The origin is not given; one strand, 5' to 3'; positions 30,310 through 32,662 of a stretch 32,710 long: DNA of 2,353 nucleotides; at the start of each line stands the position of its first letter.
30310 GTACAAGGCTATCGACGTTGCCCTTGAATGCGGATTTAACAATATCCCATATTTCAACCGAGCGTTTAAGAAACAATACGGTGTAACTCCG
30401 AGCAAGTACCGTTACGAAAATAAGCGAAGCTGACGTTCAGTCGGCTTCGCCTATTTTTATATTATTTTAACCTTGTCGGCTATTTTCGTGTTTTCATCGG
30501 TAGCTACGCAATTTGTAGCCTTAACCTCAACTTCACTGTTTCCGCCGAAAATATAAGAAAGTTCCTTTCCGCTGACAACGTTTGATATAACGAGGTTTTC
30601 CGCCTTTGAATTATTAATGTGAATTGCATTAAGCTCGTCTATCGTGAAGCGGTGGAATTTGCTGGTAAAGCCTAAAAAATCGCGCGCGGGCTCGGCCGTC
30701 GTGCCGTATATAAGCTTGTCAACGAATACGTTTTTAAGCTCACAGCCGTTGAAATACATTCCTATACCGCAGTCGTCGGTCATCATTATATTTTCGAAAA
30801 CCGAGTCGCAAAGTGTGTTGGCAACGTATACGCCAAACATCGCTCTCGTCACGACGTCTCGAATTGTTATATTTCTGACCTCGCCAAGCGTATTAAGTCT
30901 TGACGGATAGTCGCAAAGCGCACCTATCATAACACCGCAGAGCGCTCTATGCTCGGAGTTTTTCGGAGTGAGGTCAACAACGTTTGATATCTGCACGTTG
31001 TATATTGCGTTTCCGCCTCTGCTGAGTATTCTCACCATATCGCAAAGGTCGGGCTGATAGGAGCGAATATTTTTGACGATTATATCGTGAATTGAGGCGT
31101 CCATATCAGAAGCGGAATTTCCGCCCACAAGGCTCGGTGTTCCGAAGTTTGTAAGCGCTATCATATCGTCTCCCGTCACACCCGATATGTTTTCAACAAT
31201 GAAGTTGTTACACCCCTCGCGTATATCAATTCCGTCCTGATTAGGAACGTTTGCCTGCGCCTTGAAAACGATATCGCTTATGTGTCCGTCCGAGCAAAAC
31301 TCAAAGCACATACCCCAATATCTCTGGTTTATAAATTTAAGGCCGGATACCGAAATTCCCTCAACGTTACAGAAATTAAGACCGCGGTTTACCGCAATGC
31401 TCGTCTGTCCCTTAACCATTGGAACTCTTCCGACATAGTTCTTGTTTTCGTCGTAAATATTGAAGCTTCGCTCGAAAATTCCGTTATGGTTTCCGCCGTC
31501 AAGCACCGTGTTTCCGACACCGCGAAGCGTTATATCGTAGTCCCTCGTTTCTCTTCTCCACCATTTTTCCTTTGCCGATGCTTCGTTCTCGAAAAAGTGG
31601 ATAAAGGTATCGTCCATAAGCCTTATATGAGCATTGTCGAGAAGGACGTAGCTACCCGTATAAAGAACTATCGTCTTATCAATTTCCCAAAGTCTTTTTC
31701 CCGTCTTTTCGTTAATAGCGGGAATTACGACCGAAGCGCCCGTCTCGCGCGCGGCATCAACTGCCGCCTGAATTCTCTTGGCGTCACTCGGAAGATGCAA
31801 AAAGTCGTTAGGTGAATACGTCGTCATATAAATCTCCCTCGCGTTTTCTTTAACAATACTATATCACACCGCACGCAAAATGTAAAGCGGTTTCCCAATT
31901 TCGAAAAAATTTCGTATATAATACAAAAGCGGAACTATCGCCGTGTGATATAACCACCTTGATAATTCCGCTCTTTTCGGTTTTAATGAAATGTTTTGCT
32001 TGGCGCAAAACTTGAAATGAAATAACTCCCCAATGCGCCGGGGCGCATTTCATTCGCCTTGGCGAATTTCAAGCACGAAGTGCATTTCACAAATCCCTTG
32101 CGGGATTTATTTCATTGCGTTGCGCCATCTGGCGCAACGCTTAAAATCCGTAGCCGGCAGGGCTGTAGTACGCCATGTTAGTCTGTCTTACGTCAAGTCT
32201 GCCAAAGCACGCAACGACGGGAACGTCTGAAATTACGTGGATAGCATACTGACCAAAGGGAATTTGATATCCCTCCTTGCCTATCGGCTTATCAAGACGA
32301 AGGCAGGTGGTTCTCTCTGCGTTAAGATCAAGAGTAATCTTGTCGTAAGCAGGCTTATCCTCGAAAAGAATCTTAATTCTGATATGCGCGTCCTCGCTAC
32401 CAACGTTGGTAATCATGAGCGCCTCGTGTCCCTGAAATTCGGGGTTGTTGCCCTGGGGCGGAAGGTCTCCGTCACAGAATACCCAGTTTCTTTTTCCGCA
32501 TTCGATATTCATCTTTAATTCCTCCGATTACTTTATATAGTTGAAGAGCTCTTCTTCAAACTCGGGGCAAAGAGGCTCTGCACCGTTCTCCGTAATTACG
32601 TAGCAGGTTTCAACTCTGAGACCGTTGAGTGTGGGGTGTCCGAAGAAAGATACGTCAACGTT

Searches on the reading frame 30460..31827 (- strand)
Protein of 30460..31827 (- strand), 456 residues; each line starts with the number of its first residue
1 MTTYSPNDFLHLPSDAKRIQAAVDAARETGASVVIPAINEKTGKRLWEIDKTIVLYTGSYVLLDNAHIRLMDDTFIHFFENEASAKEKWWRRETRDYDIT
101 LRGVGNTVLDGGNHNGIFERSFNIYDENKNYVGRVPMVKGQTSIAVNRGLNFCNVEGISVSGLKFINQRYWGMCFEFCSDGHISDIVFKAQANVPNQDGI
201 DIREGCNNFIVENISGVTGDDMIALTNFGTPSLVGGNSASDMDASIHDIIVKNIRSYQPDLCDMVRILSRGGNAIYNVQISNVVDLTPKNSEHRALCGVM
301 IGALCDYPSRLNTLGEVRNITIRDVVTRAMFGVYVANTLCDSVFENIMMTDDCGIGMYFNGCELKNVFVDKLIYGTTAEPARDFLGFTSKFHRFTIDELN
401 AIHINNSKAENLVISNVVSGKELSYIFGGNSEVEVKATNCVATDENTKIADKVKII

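Call 15: search_protein_families(library=pfam, proteins=[window:30460-31827:-])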
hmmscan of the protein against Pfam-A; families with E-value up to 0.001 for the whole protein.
window:30460-31827:- (456 aa): 1 family
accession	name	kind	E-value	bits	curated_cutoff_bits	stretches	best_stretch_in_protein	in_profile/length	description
PF00295.23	Glyco_hydro_28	-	2.1e-08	34.1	22.9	1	70-227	27-170/324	Glycosyl hydrolases family 28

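Call 41: find_homologous_proteins(query=window:30460-31827:-, max_evalue=1e-40)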
Query window:30460-31827:- (456 aa): 206 proteins with E <= 1e-40 among 5037 candidates; the best 120 are listed.
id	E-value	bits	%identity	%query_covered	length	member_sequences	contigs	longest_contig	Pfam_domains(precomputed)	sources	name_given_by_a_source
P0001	0.0e+0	1041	100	100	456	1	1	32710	PF00295.24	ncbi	-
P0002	3.9e-224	762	72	100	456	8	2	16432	PF00295.24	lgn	-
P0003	1.4e-222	757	73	100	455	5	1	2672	PF00295.24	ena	-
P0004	5.2e-191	653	80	77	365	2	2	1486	PF00295.24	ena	-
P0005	6.2e-188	643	62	100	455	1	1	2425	PF00295.24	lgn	-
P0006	6.3e-186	636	62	100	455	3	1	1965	PF00295.24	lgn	-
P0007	7.0e-185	633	62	100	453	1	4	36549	PF00295.24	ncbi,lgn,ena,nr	ncbi:MAG: hypothetical protein IJ323_00135 [Clostridia bacterium]|nr:hypothetical protein [Clostridi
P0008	1.2e-183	629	61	99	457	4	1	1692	PF00295.24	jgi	jgi:polygalacturonase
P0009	2.9e-183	628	62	99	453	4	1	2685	PF00295.24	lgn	-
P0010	3.9e-183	627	62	99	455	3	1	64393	PF00295.24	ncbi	-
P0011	4.2e-183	627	61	100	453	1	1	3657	PF00295.24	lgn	-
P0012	1.1e-182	626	61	100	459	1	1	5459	PF00295.24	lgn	-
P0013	1.3e-182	626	61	99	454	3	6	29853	PF00295.24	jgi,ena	-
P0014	2.3e-182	625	61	100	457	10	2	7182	PF00295.24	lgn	-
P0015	7.8e-182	623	61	100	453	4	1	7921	-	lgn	-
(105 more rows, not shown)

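Call 42: find_encoding_contigs(protein=P0002, flank=4000, max_places=2)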
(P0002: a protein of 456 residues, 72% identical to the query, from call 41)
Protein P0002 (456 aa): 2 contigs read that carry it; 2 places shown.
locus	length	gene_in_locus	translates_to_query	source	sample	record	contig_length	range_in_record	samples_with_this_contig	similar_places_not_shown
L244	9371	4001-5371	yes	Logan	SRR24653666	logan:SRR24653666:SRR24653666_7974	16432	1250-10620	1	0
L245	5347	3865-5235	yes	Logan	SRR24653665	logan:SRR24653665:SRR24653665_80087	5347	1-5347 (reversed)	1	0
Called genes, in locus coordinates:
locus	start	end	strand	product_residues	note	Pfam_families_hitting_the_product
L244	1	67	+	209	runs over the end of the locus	-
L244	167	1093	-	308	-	PF03460:NIR_SIR_ferr, PF01077:NIR_SIR, PF12797:Fer4_2 (faint), PF13237:Fer4_10 (weak), PF12838:Fer4_7 (weak), PF12837:Fer4_6 (weak), PF00037:Fer4 (weak)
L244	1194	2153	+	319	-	PF01497:Peripla_BP_2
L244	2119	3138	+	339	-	PF01032:FecCD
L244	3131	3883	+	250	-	PF02463:SMC_N (faint), PF13175:AAA_15 (faint), PF00005:ABC_tran, PF13304:AAA_21 (faint)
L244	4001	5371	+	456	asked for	PF00295:Glyco_hydro_28 (weak)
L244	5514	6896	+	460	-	PF01943:Polysacc_synt (faint), PF01554:MatE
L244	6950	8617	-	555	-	PF02878:PGM_PMM_I, PF02879:PGM_PMM_II, PF02880:PGM_PMM_III, PF00408:PGM_PMM_IV (weak)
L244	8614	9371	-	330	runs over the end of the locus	PF04041:Glyco_hydro_130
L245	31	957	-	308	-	PF03460:NIR_SIR_ferr, PF01077:NIR_SIR, PF12797:Fer4_2 (faint), PF13237:Fer4_10 (weak), PF12838:Fer4_7 (weak), PF12837:Fer4_6 (weak), PF00037:Fer4 (weak)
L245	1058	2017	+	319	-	PF01497:Peripla_BP_2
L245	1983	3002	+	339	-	PF01032:FecCD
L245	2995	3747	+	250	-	PF02463:SMC_N (faint), PF13175:AAA_15 (faint), PF00005:ABC_tran, PF13304:AAA_21 (faint)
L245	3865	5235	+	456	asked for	PF00295:Glyco_hydro_28 (weak)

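Call 43: find_encoding_contigs(protein=P0007, flank=4000, max_places=2)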
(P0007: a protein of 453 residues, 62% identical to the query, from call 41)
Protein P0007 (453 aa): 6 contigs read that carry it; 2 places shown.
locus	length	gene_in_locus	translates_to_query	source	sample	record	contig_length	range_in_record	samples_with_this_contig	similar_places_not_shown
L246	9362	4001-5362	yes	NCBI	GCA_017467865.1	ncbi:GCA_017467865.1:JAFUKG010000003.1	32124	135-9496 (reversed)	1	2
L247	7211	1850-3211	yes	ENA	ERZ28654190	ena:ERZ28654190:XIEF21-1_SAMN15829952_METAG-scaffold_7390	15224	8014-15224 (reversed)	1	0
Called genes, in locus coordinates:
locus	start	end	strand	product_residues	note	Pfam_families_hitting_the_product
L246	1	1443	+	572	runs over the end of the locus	PF00664:ABC_membrane, PF00005:ABC_tran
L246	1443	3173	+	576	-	PF00664:ABC_membrane, PF00005:ABC_tran, PF02463:SMC_N (faint)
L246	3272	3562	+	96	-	PF07739:TipAS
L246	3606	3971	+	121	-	PF01325:Fe_dep_repress, PF12802:MarR_2 (weak), PF02742:Fe_dep_repr_C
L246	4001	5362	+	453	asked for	PF00295:Glyco_hydro_28 (weak)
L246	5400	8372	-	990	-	PF02837:Glyco_hydro_2_N, PF22666:Glyco_hydro_2_N2 (weak), PF00703:Glyco_hydro_2, PF02836:Glyco_hydro_2_C, PF16353:LacZ_4, PF02929:Bgal_small_N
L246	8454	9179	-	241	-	PF03099:BPL_LplA_LipB, PF02237:BPL_C (weak)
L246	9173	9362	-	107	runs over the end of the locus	PF02632:BioY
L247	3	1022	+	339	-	?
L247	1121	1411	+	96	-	PF07739:TipAS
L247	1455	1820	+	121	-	PF01325:Fe_dep_repress, PF12802:MarR_2 (weak), PF02742:Fe_dep_repr_C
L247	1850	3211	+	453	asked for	PF00295:Glyco_hydro_28 (weak)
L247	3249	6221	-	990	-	PF02837:Glyco_hydro_2_N, PF22666:Glyco_hydro_2_N2 (weak), PF00703:Glyco_hydro_2, PF02836:Glyco_hydro_2_C, PF16353:LacZ_4, PF02929:Bgal_small_N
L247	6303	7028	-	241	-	PF03099:BPL_LplA_LipB, PF02237:BPL_C (weak)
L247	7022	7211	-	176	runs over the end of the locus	PF02632:BioY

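Call 44: find_encoding_contigs(protein=P0010, flank=4000, max_places=2)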
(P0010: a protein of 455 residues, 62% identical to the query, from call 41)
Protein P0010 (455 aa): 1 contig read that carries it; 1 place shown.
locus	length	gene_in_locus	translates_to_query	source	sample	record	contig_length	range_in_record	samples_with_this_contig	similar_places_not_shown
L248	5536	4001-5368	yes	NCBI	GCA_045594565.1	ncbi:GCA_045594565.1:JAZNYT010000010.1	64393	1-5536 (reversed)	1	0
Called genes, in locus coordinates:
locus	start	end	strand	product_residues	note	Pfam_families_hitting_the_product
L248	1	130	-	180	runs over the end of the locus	PF25087:GMPPB_C (faint), PF00132:Hexapep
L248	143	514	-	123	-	PF04138:GtrA_DPMS_TM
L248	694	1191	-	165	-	PF07155:ECF-ribofla_trS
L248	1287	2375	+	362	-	PF00392:GntR, PF00155:Aminotran_1_2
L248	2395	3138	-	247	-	-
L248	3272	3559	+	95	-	PF07739:TipAS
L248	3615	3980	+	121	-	PF01325:Fe_dep_repress, PF12802:MarR_2 (weak), PF02742:Fe_dep_repr_C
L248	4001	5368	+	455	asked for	PF00295:Glyco_hydro_28 (weak)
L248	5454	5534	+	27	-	?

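Call 62: list_cluster_members(proteins=[P0001])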
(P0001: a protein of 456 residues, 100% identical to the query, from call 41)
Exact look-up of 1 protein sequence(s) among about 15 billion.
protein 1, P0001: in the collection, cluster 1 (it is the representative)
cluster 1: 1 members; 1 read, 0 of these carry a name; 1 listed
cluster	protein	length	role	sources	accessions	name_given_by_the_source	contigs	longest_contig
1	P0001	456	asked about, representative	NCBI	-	-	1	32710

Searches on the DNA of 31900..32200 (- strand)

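Call 7: search_rna_families(source=window, start=31900, end=32200, threshold=evalue, max_evalue=10, show_alignments=4)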
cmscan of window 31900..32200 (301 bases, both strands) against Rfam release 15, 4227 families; matches with E-value up to 10: 7.
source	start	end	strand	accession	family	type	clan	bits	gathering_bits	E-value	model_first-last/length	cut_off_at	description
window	32042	32117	-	RF01706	Gut-1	Gene; sRNA;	-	52.5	50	7.8e-10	1-77/77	no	Gut-1 RNA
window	31961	32058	+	RF03162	TD-2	Gene; sRNA;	CL00124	17.7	48.7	3.1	1-98/98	no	TD-2 RNA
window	32037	32137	+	RF02240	Xoo1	Gene; sRNA;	-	16.2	70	1.9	1-95/95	no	Xanthomonadaceae sRNA Xoo1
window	32086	32110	+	RF01328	CRISPR-DR17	Gene; CRISPR;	CL00014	15.2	42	5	1-25/25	no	CRISPR RNA direct repeat element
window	32086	32121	-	RF01346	CRISPR-DR36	Gene; CRISPR;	-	15.1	38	0.67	1-36/36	no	CRISPR RNA direct repeat element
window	31958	31993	+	RF01125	sR4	Gene; snRNA; snoRNA; CD-box;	-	14.8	50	0.43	1-56/56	no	Small nucleolar RNA sR4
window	31984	32028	+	RF01706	Gut-1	Gene; sRNA;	-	14.2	50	3.6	1-77/77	no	Gut-1 RNA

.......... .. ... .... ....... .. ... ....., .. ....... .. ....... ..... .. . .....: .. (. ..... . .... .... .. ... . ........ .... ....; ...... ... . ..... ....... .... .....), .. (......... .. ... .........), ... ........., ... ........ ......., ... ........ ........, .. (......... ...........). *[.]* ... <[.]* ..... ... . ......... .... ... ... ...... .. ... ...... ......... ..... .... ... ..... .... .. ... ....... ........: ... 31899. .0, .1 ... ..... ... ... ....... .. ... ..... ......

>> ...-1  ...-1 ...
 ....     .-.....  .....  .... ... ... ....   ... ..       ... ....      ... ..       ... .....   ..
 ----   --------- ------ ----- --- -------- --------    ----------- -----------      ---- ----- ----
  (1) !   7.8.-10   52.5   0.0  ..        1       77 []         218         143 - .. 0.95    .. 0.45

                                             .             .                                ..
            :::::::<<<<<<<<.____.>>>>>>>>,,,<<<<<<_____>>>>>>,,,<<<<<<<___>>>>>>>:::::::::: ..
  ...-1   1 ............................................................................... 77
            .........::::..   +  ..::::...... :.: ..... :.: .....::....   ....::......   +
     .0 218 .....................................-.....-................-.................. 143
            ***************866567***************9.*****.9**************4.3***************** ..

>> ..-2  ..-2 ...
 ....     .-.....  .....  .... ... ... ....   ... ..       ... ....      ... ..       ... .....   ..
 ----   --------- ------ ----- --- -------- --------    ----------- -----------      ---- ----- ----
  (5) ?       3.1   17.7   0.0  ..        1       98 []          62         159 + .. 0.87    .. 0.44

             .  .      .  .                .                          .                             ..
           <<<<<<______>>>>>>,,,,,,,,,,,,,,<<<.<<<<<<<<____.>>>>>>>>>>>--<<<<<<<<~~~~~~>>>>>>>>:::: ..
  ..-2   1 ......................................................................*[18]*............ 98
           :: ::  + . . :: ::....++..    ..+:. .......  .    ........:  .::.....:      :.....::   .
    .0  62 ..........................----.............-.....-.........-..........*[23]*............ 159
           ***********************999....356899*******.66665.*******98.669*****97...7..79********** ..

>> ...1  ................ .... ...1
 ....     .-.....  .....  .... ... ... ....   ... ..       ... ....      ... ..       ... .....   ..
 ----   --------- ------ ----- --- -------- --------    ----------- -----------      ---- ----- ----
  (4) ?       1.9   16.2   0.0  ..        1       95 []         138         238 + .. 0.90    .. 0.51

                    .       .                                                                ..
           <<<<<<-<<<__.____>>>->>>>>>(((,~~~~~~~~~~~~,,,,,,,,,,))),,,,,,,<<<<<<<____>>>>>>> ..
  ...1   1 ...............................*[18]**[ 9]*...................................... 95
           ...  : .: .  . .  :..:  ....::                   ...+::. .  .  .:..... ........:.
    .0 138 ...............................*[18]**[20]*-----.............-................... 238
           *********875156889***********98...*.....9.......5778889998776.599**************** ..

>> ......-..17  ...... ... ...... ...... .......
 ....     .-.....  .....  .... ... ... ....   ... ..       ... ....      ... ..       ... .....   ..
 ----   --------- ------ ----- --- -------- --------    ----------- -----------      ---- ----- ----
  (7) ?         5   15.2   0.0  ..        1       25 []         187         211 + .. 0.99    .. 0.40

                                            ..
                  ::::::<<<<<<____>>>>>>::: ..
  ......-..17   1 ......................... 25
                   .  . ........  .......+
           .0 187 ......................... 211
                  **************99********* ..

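Call 85: search_dna_similar(query=window:31985-32145:-, collection=plasmids, mode=distant, max_evalue=0.01, max_rows=10)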
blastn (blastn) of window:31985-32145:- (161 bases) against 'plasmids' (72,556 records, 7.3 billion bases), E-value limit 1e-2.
No match.

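Call 86: search_dna_similar(query=window:31985-32145:-, collection=phages, mode=distant, max_evalue=0.01, max_rows=10)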
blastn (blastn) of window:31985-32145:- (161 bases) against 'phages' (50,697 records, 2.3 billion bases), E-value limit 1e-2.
No match.

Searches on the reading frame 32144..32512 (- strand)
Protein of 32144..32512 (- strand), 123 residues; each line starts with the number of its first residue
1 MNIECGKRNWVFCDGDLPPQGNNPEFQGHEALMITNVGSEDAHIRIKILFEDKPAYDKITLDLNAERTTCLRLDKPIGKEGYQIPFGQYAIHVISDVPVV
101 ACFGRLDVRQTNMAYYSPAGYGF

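Call 15: search_protein_families(library=pfam, proteins=[window:32144-32512:-])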
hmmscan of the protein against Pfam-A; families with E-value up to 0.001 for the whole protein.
window:32144-32512:- (123 aa): 1 family
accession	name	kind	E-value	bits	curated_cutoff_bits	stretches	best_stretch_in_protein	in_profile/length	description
PF07100.16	ASRT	-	8.6e-27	93.9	25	1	6-121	2-118/119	Anabaena sensory rhodopsin transducer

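Call 18: find_encoding_contigs(protein=window:32144-32512:-, flank=10000, max_places=10)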
Protein window:32144-32512:- (123 aa): 1 contig read that carries it; 1 place shown.
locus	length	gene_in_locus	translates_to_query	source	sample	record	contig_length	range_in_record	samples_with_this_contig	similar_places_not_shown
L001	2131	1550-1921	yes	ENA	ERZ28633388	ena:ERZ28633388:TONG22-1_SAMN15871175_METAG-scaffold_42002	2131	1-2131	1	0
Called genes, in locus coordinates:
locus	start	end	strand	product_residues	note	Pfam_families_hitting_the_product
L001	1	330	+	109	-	?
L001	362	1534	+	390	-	PF01321:Creatinase_N, PF00557:Peptidase_M24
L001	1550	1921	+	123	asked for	PF07100:ASRT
